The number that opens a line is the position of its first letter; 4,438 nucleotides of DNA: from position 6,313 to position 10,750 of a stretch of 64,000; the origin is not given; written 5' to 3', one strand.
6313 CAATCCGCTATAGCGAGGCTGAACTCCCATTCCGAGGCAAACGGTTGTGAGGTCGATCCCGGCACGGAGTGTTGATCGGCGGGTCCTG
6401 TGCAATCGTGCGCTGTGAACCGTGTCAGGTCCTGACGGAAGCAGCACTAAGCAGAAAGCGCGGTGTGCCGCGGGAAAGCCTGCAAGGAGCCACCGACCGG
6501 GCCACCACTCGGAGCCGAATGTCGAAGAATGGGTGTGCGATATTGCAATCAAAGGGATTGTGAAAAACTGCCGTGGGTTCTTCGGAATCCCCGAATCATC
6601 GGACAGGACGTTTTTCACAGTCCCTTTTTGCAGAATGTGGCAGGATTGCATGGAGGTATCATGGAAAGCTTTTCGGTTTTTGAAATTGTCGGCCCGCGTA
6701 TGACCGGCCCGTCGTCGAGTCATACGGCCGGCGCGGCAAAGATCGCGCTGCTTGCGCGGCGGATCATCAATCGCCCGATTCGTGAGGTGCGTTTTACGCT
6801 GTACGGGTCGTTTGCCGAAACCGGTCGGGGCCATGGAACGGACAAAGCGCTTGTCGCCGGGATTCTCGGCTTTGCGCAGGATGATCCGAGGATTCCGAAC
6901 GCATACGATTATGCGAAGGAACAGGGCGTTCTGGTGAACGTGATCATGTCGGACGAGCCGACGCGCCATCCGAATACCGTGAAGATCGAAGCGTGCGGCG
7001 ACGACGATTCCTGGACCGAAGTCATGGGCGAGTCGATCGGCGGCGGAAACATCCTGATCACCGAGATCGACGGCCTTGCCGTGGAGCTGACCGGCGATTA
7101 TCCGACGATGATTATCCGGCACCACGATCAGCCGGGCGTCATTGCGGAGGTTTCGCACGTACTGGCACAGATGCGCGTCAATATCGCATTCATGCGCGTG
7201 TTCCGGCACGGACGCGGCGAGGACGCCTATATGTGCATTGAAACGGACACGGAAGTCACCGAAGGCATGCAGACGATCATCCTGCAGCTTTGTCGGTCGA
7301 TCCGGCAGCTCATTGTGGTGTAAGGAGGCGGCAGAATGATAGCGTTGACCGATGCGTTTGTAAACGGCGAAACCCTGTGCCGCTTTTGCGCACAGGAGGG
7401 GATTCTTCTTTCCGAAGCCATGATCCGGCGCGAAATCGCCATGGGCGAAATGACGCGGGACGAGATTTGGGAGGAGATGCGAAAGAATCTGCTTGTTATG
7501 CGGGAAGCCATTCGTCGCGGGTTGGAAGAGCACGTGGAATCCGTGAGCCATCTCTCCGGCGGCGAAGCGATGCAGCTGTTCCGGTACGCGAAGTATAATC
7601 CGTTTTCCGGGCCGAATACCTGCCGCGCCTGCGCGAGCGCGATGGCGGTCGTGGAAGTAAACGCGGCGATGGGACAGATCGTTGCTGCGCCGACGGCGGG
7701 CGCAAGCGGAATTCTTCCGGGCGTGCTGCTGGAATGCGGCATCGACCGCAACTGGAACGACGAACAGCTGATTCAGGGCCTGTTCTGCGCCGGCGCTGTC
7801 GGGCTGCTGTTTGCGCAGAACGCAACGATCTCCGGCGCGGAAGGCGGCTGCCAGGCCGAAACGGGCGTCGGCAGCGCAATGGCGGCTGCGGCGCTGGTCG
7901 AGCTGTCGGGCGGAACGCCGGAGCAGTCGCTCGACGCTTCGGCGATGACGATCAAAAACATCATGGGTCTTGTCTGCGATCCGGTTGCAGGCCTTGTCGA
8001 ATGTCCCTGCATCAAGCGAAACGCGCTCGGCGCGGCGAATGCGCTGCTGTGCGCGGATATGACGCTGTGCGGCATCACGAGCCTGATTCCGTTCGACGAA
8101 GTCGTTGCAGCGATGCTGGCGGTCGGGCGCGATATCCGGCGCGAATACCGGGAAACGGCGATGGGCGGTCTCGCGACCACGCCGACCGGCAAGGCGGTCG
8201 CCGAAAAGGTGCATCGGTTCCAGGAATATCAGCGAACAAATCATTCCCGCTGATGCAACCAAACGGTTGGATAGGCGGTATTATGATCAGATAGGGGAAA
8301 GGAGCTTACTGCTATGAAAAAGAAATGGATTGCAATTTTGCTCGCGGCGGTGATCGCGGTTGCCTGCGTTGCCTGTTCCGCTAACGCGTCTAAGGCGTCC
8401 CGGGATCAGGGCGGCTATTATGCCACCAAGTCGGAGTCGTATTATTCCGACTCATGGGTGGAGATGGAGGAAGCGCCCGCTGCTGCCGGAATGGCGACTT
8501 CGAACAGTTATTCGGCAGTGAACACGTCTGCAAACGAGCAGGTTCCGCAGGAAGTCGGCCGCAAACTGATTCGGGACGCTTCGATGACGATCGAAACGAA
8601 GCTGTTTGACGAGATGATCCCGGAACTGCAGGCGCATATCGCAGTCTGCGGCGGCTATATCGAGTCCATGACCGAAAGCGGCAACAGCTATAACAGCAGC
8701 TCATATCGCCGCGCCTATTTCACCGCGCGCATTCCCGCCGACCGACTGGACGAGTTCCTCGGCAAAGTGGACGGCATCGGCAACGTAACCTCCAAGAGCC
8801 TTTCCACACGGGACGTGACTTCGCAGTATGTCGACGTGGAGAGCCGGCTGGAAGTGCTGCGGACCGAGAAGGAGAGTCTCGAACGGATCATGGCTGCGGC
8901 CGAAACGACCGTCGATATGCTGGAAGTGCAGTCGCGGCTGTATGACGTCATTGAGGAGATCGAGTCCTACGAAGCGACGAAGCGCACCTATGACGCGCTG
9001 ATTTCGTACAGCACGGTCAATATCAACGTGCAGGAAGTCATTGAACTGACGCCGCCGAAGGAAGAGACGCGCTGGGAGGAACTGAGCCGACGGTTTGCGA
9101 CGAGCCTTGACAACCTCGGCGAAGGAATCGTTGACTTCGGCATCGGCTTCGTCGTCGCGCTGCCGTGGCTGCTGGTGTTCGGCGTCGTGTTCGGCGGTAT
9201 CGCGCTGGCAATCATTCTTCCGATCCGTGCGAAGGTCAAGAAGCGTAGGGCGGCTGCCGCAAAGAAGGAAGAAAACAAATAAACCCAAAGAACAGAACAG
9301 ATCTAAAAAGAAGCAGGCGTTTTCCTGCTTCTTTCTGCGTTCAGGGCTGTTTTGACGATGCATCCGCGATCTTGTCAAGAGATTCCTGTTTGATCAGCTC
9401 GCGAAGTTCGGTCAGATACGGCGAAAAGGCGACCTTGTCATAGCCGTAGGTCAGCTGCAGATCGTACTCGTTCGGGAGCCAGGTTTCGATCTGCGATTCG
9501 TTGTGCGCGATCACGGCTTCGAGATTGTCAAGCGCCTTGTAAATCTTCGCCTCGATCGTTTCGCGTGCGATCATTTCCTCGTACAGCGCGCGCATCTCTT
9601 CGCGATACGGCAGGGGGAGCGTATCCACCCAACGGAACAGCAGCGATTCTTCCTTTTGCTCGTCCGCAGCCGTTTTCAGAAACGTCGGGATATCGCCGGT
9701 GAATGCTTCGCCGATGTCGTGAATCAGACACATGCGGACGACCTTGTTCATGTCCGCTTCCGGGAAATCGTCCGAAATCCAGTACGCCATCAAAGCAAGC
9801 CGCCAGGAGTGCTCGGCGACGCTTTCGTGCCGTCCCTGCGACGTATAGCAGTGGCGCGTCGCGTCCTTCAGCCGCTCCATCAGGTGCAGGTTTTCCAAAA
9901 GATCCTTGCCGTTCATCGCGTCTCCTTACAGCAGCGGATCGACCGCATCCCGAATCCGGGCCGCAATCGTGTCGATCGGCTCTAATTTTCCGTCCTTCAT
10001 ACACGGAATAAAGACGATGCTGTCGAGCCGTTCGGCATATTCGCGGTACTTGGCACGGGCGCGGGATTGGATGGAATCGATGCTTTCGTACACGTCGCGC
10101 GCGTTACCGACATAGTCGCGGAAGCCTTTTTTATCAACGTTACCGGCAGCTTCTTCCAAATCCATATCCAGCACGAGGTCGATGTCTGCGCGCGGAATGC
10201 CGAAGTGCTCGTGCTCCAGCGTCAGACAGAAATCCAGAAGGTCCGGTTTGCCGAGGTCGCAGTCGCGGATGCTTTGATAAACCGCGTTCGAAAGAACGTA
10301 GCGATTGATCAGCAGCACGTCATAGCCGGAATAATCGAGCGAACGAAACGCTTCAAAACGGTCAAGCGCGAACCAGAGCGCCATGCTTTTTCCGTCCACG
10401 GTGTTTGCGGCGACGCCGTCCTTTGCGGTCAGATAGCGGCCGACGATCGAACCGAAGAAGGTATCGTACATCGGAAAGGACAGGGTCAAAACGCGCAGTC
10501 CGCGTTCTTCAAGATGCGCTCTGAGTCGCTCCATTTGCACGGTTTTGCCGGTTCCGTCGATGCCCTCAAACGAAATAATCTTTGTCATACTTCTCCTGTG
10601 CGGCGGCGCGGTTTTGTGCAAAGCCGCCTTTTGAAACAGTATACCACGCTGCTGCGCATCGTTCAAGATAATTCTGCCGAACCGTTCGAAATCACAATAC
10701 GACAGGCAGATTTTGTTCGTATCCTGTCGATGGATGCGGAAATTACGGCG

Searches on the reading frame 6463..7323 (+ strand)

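Call 47: search_protein_families(library=pfam, proteins=[window:6463-7323:+], max_evalue=0.00001)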
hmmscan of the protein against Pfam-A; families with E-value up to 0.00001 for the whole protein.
window:6463-7323:+ (286 aa): 3 families
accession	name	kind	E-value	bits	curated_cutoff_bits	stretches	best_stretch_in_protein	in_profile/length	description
PF03315.21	SDH_beta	-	5.7e-16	59.7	26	1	81-140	10-74/155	Serine dehydratase beta chain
PF01842.31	ACT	-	4.5e-11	42.8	27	1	217-277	4-65/66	ACT domain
PF22629.2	ACT_AHAS_ss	-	2.8e-06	27.8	27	1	218-274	3-57/67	AHAS small subunit-like ACT domain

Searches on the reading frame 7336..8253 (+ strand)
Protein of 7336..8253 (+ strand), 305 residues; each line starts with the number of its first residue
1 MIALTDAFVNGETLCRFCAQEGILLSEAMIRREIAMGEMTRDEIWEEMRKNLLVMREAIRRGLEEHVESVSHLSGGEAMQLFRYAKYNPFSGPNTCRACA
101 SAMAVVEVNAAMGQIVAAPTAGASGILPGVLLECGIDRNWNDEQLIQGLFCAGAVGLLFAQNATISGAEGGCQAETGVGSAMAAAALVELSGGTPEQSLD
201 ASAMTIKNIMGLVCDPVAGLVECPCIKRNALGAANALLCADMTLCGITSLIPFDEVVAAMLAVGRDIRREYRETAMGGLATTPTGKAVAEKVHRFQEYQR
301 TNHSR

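Call 47: search_protein_families(library=pfam, proteins=[window:7336-8253:+], max_evalue=0.00001)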
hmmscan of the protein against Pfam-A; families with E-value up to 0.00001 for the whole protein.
window:7336-8253:+ (305 aa): 1 family
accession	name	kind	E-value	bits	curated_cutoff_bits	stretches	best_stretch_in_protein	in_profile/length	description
PF03313.21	SDH_alpha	-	2.7e-78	263.7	26.4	1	22-280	3-260/260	Serine dehydratase alpha chain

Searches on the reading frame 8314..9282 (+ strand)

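Call 47: search_protein_families(library=pfam, proteins=[window:8314-9282:+], max_evalue=0.00001)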
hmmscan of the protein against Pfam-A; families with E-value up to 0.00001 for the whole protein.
window:8314-9282:+ (322 aa): 1 family
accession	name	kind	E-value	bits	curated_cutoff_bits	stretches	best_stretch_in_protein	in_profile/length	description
PF14257.11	DUF4349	-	5.7e-62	209.3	27.7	1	83-296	1-211/213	Domain of unknown function (DUF4349)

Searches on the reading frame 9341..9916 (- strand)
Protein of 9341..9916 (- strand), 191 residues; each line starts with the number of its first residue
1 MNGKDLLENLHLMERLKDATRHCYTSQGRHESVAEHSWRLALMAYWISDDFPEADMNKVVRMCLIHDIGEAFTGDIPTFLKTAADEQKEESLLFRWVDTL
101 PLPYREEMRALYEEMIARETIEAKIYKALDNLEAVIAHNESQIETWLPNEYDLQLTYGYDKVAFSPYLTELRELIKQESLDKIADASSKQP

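Call 47: search_protein_families(library=pfam, proteins=[window:9341-9916:-], max_evalue=0.00001)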
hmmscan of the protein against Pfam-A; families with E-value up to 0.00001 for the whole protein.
window:9341-9916:- (191 aa): 3 families
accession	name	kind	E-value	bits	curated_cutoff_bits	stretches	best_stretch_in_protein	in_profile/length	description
PF13023.12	HD_3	-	3.9e-36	124.9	22.5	1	13-163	1-156/165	HD domain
PF12917.13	YfbR-like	-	1.4e-14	54.6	25.9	1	11-137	4-140/182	5'-deoxynucleotidase YfbR-like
PF01966.28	HD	-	2e-10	41.4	22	1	33-134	1-115/116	HD domain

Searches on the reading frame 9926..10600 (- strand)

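Call 3: search_protein_families(library=ncbifam, proteins=[window:9926-10600:-], max_evalue=0.00001)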
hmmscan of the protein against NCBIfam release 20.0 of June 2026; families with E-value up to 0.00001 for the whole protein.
window:9926-10600:- (224 aa): 2 families
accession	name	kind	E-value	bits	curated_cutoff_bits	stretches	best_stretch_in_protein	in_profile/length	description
NF005923.0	PRK07933.1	equivalog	1.5e-36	125.7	193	1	8-191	2-185/213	dTMP kinase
TIGR00041.1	DTMP_kinase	equivalog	1.2e-15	57.7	83.25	1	7-198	5-183/196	dTMP kinase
